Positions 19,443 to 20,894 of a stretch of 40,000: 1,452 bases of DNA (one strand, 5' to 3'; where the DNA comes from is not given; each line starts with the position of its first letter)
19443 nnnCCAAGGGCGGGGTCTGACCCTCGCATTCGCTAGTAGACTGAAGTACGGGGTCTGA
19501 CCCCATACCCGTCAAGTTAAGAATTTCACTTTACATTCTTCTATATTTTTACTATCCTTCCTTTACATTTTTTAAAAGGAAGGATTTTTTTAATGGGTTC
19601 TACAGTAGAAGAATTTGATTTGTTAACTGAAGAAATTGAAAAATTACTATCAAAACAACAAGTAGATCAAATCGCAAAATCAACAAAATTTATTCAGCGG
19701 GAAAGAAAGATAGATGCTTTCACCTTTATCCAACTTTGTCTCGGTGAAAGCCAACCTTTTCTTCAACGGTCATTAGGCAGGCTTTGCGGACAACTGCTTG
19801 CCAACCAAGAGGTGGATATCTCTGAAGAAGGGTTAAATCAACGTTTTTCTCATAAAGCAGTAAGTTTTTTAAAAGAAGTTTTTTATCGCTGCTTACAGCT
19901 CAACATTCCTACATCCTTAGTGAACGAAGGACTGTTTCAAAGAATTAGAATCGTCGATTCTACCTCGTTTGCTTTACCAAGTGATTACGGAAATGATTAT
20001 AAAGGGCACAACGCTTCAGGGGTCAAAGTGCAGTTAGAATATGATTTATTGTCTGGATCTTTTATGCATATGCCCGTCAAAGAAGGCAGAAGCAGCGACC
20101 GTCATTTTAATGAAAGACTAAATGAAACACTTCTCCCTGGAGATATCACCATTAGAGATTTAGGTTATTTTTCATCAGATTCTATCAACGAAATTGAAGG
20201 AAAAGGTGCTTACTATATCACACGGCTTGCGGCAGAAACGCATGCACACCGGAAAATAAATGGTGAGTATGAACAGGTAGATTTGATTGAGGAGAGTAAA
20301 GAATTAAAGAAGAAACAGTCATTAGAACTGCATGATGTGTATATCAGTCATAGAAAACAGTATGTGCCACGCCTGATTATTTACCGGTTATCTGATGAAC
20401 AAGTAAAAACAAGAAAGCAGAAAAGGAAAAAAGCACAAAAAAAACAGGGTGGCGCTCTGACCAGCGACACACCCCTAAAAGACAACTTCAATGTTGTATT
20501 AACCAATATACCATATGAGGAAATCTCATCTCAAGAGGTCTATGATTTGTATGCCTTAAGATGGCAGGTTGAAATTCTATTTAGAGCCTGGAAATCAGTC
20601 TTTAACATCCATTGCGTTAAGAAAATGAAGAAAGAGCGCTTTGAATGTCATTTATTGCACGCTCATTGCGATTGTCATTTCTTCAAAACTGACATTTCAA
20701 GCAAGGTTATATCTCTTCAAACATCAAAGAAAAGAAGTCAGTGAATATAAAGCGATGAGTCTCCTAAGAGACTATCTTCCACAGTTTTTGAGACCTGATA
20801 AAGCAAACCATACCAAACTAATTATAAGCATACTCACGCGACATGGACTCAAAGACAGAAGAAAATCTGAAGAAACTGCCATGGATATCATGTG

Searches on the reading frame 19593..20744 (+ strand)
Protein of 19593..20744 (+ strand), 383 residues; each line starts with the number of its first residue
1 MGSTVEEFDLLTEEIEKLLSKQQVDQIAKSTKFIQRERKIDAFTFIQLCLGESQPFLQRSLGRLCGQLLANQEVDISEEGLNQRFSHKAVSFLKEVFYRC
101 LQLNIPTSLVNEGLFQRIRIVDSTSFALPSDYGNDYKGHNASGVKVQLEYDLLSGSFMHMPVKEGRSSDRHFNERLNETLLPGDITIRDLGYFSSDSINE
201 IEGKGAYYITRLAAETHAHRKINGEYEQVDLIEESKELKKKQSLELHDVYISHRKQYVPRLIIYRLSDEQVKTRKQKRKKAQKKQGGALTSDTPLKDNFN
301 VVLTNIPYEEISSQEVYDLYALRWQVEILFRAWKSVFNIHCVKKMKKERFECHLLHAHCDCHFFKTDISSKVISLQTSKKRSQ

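Call 63: search_protein_families(library=pfam, proteins=[window:19593-20744:+], max_evalue=0.001)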
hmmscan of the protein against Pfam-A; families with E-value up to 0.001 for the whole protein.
window:19593-20744:+ (383 aa): 1 family
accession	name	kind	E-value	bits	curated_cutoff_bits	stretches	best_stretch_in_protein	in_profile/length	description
PF01609.27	DDE_Tnp_1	-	1.4e-27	97.2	23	1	115-356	3-193/200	Transposase DDE domain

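Call 65: search_protein_families(library=ncbifam, proteins=[window:19593-20744:+], max_evalue=0.001)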
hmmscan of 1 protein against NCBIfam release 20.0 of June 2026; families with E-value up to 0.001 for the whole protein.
window:19593-20744:+ (383 aa): 6 families
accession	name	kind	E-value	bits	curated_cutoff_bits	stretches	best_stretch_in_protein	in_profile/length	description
NF033592.1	transpos_IS4_1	equivalog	2.6e-72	243.7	115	1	16-355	2-319/332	IS4 family transposase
NF033559.2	transpos_IS1634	equivalog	1.7e-08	33.9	100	1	297-355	358-414/483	IS1634 family transposase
NF033591.1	transpos_IS4_2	equivalog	4.1e-07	29.4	152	1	187-355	123-268/340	IS4 family transposase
NF049921.1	transpos_IS701_2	equivalog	2.8e-05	23.7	250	0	303-359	227-282/318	IS701 family transposase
NF033539.1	transpos_IS1380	equivalog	0.00039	19.2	180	1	188-340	212-348/419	IS1380 family transposase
NF033590.1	transpos_IS4_3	equivalog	0.00094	18.3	160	0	301-351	255-306/405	IS4 family transposase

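Call 66: find_encoding_contigs(protein=window:19593-20744:+, flank=10000, max_places=10)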
Protein window:19593-20744:+ (383 aa): no gene with exactly this product is on record in the collection.
